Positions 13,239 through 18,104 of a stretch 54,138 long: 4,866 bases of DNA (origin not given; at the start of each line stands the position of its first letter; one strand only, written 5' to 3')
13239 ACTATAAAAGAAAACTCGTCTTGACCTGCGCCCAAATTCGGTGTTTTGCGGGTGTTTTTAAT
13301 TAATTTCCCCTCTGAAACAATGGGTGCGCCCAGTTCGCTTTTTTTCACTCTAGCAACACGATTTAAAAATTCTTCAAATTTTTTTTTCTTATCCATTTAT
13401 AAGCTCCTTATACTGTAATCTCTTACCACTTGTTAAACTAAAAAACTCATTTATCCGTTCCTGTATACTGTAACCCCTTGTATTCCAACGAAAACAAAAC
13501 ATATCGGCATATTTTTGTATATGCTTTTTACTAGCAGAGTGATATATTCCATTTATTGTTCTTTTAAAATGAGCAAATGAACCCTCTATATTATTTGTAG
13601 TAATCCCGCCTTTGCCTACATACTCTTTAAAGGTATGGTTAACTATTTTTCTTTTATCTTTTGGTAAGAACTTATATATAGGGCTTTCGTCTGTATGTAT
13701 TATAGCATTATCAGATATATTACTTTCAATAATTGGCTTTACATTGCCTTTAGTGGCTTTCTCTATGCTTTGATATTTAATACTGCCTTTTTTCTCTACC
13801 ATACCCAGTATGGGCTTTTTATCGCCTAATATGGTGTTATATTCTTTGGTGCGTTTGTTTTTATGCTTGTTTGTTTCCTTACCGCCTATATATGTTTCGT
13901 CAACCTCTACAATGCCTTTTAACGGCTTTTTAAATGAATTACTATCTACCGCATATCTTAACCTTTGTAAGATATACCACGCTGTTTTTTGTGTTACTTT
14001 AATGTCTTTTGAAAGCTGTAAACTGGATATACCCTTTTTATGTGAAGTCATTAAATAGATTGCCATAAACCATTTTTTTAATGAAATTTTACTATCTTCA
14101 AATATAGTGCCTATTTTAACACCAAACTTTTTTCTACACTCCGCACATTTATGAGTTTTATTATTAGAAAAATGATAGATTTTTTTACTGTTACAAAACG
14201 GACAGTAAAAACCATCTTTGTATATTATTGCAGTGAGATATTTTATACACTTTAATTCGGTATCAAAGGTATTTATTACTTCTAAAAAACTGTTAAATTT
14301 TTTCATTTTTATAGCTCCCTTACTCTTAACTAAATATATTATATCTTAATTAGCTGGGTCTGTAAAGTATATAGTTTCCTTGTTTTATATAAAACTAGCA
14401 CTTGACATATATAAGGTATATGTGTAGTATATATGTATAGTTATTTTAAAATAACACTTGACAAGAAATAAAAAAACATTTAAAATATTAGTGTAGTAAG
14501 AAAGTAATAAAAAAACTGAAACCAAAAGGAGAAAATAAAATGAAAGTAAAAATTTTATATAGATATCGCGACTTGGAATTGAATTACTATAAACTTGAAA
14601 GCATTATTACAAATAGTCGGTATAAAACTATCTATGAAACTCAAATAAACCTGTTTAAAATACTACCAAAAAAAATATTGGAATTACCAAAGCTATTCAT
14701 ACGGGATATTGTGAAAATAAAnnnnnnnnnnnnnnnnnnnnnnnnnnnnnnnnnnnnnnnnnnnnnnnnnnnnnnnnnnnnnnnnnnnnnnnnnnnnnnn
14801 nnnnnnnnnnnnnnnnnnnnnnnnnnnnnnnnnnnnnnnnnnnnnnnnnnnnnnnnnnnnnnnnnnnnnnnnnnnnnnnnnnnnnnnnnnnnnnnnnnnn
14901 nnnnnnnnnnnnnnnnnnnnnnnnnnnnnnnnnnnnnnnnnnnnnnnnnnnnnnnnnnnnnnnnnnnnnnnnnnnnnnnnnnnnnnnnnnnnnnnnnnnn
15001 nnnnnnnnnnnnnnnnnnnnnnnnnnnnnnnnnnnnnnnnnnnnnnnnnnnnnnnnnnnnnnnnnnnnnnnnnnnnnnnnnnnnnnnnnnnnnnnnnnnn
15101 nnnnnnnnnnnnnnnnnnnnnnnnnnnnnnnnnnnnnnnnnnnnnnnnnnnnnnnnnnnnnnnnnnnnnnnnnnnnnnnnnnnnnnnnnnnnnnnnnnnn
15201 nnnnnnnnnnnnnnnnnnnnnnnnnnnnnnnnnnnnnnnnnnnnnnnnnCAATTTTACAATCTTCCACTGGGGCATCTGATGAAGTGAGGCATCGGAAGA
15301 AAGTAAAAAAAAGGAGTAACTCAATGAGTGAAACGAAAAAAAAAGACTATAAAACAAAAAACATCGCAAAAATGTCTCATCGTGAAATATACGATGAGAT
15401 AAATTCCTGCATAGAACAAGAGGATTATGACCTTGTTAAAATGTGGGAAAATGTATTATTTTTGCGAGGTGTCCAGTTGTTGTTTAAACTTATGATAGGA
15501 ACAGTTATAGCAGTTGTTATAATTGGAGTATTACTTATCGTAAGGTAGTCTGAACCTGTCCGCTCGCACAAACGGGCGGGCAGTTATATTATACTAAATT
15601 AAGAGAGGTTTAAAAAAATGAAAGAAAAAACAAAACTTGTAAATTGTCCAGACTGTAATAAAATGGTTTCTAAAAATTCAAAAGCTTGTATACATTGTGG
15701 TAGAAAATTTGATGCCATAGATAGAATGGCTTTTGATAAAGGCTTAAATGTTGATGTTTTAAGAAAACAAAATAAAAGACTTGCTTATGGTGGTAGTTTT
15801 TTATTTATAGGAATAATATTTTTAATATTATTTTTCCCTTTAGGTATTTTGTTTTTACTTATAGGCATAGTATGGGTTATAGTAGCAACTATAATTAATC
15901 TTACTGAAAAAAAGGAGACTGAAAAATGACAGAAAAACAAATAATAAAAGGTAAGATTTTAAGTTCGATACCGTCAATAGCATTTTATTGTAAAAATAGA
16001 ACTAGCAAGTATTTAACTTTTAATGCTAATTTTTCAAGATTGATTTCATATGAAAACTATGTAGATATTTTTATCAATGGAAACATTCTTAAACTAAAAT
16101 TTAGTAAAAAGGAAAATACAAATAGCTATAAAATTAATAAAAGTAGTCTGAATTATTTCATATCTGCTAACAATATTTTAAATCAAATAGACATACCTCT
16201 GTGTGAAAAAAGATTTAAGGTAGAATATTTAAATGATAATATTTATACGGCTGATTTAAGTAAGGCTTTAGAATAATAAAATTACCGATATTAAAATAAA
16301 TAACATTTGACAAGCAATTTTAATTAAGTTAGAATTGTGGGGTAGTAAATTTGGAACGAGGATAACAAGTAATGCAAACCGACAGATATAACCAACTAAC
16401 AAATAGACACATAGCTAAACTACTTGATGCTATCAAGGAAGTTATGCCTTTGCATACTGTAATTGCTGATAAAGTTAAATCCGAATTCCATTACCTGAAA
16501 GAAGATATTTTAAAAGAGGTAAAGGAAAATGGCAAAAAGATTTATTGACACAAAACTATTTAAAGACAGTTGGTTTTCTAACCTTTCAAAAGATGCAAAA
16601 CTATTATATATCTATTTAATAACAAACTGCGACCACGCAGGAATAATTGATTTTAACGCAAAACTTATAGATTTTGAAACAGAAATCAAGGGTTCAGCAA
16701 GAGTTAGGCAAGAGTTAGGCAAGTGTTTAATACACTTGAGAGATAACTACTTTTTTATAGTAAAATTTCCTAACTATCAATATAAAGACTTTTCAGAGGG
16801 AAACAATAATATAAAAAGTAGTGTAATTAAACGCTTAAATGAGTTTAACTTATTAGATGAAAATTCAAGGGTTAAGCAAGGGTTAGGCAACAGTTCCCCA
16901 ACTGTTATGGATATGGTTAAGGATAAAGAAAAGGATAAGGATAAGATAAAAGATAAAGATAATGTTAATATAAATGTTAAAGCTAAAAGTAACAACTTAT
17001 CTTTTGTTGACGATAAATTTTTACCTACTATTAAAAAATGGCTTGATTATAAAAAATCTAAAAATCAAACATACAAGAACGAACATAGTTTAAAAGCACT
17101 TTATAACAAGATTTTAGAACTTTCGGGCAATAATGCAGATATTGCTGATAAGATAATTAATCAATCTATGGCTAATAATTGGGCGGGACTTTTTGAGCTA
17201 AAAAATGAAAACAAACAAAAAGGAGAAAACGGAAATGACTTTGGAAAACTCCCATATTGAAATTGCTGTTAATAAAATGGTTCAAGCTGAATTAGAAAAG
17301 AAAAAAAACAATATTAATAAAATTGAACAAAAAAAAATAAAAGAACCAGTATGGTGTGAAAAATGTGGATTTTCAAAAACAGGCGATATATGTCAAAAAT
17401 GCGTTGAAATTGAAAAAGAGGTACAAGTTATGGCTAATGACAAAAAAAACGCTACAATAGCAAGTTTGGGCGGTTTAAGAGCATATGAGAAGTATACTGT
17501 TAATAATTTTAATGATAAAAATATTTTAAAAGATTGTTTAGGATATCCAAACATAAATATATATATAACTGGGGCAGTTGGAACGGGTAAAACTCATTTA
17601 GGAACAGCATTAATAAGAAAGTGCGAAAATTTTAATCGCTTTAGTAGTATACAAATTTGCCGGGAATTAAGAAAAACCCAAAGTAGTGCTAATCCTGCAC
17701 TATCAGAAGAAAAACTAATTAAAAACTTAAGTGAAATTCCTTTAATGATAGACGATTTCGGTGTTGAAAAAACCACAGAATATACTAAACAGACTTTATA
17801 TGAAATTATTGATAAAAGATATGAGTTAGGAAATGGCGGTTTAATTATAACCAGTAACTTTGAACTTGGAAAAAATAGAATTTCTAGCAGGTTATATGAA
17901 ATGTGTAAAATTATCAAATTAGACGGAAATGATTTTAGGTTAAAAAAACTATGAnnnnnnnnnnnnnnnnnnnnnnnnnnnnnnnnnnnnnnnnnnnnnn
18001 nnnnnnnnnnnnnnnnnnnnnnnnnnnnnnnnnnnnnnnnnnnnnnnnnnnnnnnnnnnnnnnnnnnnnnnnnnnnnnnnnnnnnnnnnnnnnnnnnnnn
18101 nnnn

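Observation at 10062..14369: Nested transposition inside a phage genome: one IS1595-family element is inserted in the passenger gene of another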

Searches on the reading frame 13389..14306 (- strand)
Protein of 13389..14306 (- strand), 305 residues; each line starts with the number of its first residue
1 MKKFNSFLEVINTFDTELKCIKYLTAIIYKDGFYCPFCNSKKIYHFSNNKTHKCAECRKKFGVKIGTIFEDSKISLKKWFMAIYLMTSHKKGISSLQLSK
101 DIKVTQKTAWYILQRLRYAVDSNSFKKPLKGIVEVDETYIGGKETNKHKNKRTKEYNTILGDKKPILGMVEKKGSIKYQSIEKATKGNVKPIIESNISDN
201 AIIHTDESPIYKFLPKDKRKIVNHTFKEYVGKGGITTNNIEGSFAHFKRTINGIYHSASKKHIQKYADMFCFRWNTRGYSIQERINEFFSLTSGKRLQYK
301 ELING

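Call 4: search_protein_families(library=pfam, proteins=[window:13389-14306:-], max_evalue=0.01)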
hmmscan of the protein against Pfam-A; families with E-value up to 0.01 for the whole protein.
window:13389-14306:- (305 aa): 4 families
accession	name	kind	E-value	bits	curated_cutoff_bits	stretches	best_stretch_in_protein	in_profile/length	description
PF12762.13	DDE_Tnp_IS1595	-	1.4e-34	119.7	27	1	128-275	1-153/153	ISXO2-like transposase domain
PF12760.12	Zn_ribbon_IS1595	-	7.7e-10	39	25.4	1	16-59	2-45/46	Transposase zinc-ribbon domain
PF06044.18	DpnI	-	6.8e-05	23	26.7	1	9-64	8-66/183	Dam-replacing family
PF13901.12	RH_dom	-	0.003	17.9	28.1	1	30-60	153-184/206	Rubicon Homology Domain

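Call 8: search_protein_families(library=ncbifam, proteins=[window:13389-14306:-], max_evalue=0.1)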
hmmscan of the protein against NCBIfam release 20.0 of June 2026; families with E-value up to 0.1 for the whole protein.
window:13389-14306:- (305 aa): 3 families
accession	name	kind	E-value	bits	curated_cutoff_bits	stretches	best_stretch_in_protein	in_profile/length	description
NF033547.1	transpos_IS1595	equivalog_domain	2.5e-57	194.2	75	1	72-277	2-215/215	IS1595 family transposase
NF048019.1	IS256_Zn_var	equivalog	3.4e-05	23.2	150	1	38-141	3-98/304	IS256 family transposase, variant Zn-binding type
NF033587.1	transpos_IS6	equivalog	0.0015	18.3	125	0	77-140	11-77/202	IS6 family transposase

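Call 9: search_protein_families(library=phrogs, proteins=[window:13389-14306:-], max_evalue=0.1)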
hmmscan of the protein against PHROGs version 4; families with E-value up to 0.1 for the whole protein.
window:13389-14306:- (305 aa): 6 families
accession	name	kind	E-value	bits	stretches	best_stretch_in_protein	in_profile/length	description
phrog_25593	-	unknown function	2e-44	153.1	2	19-154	26-162/344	-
phrog_9697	-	unknown function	8e-10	39.7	1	100-227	30-153/164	-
phrog_6504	-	unknown function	1.4e-05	26.1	1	29-72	4-55/61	-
phrog_26273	-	unknown function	0.00014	22.9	1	217-248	9-39/53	-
phrog_28485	-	unknown function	0.016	16.3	0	59-81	25-47/174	-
phrog_23478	-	unknown function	0.094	13.7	0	240-291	80-132/166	-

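Call 91: find_homologous_proteins(query=window:13389-14306:-, max_evalue=1e-20)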
Query window:13389-14306:- (305 aa): 7836 proteins with E <= 1e-20 among 8000 candidates; the best 120 are listed.
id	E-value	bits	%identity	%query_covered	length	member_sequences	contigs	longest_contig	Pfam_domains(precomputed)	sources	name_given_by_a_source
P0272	1.1e-201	686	100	100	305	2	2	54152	PF12760.13,PF12762.14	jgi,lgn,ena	-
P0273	6.6e-131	454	68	100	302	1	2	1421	PF12760.13,PF12762.14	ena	-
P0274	8.4e-129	447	67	100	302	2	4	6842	PF12760.13,PF12762.14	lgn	-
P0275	2.1e-123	429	63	100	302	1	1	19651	PF12760.13,PF12762.14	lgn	-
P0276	5.3e-122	425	63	100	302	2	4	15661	PF12760.13,PF12762.14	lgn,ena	-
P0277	1.3e-120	420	63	100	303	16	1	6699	PF12760.13,PF12762.14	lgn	-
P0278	3.5e-119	415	61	100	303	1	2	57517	PF12760.13,PF12762.14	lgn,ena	-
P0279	1.1e-118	414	62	100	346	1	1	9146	PF12760.13,PF12762.14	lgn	-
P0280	1.4e-118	413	62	100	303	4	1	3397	PF12760.13,PF12762.14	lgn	-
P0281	9.4e-118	411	59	100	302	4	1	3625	PF12760.13,PF12762.14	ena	-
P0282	9.0e-117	408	61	100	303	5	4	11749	PF12760.13,PF12762.14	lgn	-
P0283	9.6e-116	404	59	100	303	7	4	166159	PF12760.13,PF12762.14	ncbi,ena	-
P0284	1.0e-115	404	58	100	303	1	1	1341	PF12760.13,PF12762.14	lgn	-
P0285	2.8e-115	403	58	100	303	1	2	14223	PF12760.13,PF12762.14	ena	-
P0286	3.9e-115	402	64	90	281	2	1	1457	PF12760.13,PF12762.14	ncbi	-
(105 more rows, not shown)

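Call 93: find_encoding_contigs(protein=P0274, flank=3500, max_places=2)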
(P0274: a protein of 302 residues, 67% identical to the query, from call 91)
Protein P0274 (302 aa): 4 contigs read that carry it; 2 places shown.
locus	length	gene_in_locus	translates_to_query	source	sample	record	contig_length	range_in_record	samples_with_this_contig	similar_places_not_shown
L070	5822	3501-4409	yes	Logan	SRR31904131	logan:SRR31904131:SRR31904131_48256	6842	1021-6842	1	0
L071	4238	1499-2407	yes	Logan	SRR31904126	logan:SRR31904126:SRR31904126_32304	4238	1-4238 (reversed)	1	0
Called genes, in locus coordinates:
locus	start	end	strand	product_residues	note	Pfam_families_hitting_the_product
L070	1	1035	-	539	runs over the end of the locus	PF12236:Head-tail_con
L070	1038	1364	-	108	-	-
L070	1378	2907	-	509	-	-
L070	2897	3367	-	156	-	-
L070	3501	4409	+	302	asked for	PF12760:Zn_ribbon_IS1595, PF12762:DDE_Tnp_IS1595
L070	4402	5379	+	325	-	PF10546:P63C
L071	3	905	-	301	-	?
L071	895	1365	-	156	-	-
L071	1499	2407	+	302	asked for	PF12760:Zn_ribbon_IS1595, PF12762:DDE_Tnp_IS1595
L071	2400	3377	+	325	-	PF10546:P63C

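Call 94: find_encoding_contigs(protein=P0275, flank=3500, max_places=2)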
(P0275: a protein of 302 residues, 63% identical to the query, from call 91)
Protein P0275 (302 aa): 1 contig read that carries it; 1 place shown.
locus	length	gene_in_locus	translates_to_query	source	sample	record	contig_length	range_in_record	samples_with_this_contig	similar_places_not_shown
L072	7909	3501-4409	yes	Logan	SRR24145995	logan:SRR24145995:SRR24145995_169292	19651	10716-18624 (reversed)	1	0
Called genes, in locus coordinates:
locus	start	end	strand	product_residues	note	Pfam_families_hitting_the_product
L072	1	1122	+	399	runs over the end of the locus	PF17767:NAPRTase_N, PF04095:NAPRTase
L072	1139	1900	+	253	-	PF02540:NAD_synthase, PF06508:QueC (faint)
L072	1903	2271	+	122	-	-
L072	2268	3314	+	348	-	PF01467:CTP_transf_like, PF00293:NUDIX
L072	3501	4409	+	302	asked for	PF12760:Zn_ribbon_IS1595, PF12762:DDE_Tnp_IS1595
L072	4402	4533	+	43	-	-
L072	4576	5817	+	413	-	PF01555:N6_N4_Mtase, PF01844:HNH, PF14279:HNH_5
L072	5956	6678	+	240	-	PF13392:HNH_3 (weak)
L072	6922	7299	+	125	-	-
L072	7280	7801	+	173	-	-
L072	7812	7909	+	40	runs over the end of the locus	-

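Call 95: find_encoding_contigs(protein=P0278, flank=3500, max_places=2)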
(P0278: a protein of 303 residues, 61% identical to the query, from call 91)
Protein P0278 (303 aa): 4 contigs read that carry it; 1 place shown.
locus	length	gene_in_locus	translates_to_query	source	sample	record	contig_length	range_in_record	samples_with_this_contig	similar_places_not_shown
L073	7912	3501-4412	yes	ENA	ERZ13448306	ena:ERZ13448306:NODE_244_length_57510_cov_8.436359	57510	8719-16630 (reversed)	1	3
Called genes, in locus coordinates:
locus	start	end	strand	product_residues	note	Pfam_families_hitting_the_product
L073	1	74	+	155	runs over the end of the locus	-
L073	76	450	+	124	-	-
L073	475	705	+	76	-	-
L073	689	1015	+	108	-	-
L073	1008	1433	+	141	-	PF01381:HTH_3 (weak)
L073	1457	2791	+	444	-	PF00176:SNF2-rel_dom (weak), PF00270:DEAD (faint), PF04851:ResIII, PF00271:Helicase_C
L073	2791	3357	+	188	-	-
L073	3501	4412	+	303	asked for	PF12760:Zn_ribbon_IS1595, PF12762:DDE_Tnp_IS1595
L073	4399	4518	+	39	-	-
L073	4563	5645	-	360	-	PF03235:GmrSD_N, PF01844:HNH, PF14279:HNH_5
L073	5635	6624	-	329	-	PF13651:EcoRI_methylase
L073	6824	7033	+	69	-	-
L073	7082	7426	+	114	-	-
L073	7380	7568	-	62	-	-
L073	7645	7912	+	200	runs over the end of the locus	-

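Call 96: find_encoding_contigs(protein=P0283, flank=3500, max_places=3)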
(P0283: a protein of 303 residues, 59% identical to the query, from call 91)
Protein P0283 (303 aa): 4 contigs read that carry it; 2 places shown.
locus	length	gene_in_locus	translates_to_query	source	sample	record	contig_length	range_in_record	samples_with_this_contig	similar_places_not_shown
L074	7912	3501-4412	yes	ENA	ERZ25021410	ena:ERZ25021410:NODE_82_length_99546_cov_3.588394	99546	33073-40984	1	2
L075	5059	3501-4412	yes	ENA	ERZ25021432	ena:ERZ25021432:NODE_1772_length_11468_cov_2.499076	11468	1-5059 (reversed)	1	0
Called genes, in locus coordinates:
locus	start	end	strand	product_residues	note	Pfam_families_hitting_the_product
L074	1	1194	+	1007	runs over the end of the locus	PF00133:tRNA-synt_1, PF09334:tRNA-synt_1g (faint), PF08264:Anticodon_1, PF19302:DUF5915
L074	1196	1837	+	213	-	PF00730:HhH-GPD, PF00633:HHH (weak)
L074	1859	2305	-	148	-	PF22817:ApeP-like, PF07977:FabA, PF22818:ApeI-like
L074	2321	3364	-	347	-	PF04613:LpxD, PF00132:Hexapep, PF14602:Hexapep_2 (faint), PF25087:GMPPB_C, PF25084:LbH_EIF2B (weak), PF00132:Hexapep (weak)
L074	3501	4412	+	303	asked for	PF12760:Zn_ribbon_IS1595, PF12762:DDE_Tnp_IS1595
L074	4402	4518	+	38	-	-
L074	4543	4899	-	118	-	PF13240:Zn_Ribbon_1 (weak)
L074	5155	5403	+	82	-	-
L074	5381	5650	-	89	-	-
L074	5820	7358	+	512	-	PF08529:NusA_N, PF00575:S1, PF13184:KH_NusA_1st, PF26594:KH_NusA_2nd, PF14520:HHH_5 (faint)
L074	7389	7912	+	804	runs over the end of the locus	PF04760:IF2_N, PF00009:GTP_EFTU, PF00071:Ras, PF01926:MMR_HSR1, PF02421:FeoB_N, PF08477:Roc (weak), PF22042:EF-G_D2, PF11987:IF-2, +1 more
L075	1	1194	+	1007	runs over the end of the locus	PF00133:tRNA-synt_1, PF09334:tRNA-synt_1g (faint), PF08264:Anticodon_1, PF19302:DUF5915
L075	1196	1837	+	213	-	PF00730:HhH-GPD, PF00633:HHH (weak)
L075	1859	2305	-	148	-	PF22817:ApeP-like, PF07977:FabA, PF22818:ApeI-like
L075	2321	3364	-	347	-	PF04613:LpxD, PF00132:Hexapep, PF14602:Hexapep_2 (faint), PF25087:GMPPB_C, PF25084:LbH_EIF2B (weak), PF00132:Hexapep (weak)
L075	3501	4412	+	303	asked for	PF12760:Zn_ribbon_IS1595, PF12762:DDE_Tnp_IS1595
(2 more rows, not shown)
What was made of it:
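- Relatives at 58-68% identity occur in many unrelated contexts, including a chromosome (ileS-lpxD-nusA) and phage-like contigs (calls 91, 93-96).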

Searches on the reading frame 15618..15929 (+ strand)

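Call 85: search_protein_families(library=pfam, proteins=[window:15618-15929:+], max_evalue=0.001)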
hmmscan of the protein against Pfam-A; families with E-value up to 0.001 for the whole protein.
window:15618-15929:+ (103 aa): 1 family
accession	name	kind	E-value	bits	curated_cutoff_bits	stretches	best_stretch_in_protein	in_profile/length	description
PF13240.11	Zn_Ribbon_1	-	0.00067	19.8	25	1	10-30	2-22/23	zinc-ribbon domain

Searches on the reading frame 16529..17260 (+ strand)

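Call 44: search_protein_families(library=phrogs, proteins=[window:16529-17260:+], max_evalue=0.0001)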
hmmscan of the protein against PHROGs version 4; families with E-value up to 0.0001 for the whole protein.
window:16529-17260:+ (243 aa): 2 families
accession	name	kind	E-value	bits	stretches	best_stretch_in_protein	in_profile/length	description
phrog_678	-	DNA, RNA and nucleotide metabolism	1.1e-06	29.4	1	91-235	123-293/346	replication initiation O-like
phrog_18589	-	unknown function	2e-06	28.8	1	163-231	38-107/156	-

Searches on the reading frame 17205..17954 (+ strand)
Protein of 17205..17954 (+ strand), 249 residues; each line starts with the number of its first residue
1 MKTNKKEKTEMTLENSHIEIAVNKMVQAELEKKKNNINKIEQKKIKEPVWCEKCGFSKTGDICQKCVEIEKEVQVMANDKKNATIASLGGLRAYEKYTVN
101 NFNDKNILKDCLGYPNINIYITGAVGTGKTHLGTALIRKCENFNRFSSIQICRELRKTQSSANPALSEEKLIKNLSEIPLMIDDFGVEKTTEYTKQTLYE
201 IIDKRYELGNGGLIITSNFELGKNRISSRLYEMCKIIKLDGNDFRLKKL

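Call 44: search_protein_families(library=phrogs, proteins=[window:17205-17954:+], max_evalue=0.0001)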
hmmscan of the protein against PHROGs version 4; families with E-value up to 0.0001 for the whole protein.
window:17205-17954:+ (249 aa): 3 families
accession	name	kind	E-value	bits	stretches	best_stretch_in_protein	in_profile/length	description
phrog_50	-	DNA, RNA and nucleotide metabolism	8.9e-29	101.9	1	10-248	236-513/570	DnaC-like helicase loader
phrog_3277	-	DNA, RNA and nucleotide metabolism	5.7e-19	69.5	1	116-248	10-156/168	DnaC-like helicase loader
phrog_26922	-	DNA, RNA and nucleotide metabolism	1.3e-11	46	1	177-245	11-86/92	DnaC-like helicase loader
